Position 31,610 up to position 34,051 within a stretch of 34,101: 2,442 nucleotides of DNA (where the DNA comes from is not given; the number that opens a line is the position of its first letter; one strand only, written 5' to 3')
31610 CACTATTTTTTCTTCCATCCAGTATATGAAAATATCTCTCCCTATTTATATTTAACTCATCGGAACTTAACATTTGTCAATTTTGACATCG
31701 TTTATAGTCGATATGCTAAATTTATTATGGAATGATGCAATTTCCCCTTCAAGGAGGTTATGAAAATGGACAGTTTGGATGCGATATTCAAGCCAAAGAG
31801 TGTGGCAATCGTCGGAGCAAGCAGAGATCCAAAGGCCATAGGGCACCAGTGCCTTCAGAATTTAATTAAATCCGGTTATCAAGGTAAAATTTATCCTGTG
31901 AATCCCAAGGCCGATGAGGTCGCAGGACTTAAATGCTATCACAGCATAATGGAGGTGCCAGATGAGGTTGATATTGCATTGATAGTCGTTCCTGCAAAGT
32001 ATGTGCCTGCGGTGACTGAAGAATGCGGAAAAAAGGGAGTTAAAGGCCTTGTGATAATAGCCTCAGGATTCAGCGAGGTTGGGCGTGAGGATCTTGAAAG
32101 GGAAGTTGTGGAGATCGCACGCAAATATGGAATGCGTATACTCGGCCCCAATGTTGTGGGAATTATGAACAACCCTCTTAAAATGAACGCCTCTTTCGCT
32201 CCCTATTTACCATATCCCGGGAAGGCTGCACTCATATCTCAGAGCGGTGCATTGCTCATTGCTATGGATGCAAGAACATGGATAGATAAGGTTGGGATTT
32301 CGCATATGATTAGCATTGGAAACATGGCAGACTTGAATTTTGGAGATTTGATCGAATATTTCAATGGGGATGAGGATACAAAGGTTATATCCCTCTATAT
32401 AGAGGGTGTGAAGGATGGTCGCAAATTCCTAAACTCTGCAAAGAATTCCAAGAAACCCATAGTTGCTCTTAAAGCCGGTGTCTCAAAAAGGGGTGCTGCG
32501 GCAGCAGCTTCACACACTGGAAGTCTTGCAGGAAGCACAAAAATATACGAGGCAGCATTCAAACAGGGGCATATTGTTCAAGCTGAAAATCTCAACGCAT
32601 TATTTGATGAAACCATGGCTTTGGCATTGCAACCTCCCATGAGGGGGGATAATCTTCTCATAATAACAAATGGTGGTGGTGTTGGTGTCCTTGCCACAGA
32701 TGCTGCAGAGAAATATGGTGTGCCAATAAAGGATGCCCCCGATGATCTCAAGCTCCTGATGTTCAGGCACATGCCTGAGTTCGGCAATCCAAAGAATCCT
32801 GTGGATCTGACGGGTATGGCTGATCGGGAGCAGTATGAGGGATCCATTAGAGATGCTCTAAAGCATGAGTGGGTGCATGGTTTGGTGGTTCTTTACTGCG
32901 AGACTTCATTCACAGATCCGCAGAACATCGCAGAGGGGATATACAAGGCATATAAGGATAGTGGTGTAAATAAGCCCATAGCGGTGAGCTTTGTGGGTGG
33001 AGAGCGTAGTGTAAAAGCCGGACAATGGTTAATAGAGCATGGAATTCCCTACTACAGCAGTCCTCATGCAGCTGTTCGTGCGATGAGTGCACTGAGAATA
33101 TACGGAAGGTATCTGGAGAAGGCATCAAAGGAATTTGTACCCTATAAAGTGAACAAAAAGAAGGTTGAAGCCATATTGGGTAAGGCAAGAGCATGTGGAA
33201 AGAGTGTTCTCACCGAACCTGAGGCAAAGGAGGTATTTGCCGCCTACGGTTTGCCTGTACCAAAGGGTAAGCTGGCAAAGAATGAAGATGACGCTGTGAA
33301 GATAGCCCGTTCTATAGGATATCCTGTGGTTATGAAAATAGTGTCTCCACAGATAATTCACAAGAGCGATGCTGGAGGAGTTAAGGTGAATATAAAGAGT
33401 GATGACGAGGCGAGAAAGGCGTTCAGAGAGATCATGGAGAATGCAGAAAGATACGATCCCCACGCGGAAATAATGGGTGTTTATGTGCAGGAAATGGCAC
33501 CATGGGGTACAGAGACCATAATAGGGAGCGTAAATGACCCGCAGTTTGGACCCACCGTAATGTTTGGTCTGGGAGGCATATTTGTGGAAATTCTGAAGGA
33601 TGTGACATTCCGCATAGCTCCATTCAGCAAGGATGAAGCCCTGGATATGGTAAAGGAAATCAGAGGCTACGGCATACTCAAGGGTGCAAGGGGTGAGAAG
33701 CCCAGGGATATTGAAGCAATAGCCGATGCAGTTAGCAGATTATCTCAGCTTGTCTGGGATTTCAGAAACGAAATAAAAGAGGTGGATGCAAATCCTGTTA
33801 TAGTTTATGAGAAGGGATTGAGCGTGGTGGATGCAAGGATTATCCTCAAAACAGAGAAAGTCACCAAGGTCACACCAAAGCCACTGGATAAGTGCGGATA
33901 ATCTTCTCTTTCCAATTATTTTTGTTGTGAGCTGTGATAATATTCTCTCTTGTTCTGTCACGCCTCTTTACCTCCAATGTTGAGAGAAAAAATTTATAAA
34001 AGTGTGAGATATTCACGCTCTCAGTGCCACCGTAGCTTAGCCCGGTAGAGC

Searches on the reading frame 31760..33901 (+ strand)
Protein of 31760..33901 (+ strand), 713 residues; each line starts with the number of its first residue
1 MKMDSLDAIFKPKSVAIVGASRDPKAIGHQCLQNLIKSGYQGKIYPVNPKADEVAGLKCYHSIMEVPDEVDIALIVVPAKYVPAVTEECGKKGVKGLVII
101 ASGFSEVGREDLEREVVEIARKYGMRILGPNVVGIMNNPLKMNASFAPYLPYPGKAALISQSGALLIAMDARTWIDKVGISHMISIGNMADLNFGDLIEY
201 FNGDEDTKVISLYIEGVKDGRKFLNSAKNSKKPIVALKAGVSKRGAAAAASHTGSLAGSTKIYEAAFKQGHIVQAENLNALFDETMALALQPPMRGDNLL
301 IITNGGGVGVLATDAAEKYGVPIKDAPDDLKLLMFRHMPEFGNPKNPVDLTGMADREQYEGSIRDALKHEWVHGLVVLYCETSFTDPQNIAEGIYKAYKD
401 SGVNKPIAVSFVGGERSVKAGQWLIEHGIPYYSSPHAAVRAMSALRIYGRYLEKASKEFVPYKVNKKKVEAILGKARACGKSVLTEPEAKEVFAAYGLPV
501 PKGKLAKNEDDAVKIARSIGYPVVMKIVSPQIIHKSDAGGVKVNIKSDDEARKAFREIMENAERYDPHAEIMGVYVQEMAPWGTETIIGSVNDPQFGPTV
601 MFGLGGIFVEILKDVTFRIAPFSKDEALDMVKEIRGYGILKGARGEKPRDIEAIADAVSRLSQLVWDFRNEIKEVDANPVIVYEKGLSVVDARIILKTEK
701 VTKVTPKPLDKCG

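Call 20: search_protein_families(library=pfam, proteins=[window:31760-33901:+], max_evalue=0.001)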
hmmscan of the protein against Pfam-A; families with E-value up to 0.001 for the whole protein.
window:31760-33901:+ (713 aa): 6 families
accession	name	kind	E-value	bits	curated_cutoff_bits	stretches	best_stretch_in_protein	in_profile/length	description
PF13549.11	ATP-grasp_5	-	1.2e-84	283.6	27.6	1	476-696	2-221/221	ATP-grasp domain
PF13607.11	Succ_CoA_lig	-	5.4e-47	159.4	27.4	1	153-287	1-137/138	Succinyl-CoA ligase like flavodoxin domain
PF13380.12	CoA_binding_2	-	9.9e-26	90.9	22.8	1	13-137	1-115/116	CoA binding domain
PF19045.5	Ligase_CoA_2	-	9.5e-22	78.2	23.7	1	300-434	2-139/162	Ligase-CoA domain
PF02629.25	CoA_binding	-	3.3e-18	66.7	22.3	1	11-103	2-97/97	CoA binding domain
PF08442.15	ATP-grasp_2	-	1.9e-07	31.4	29.5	1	484-666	2-188/202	ATP-grasp domain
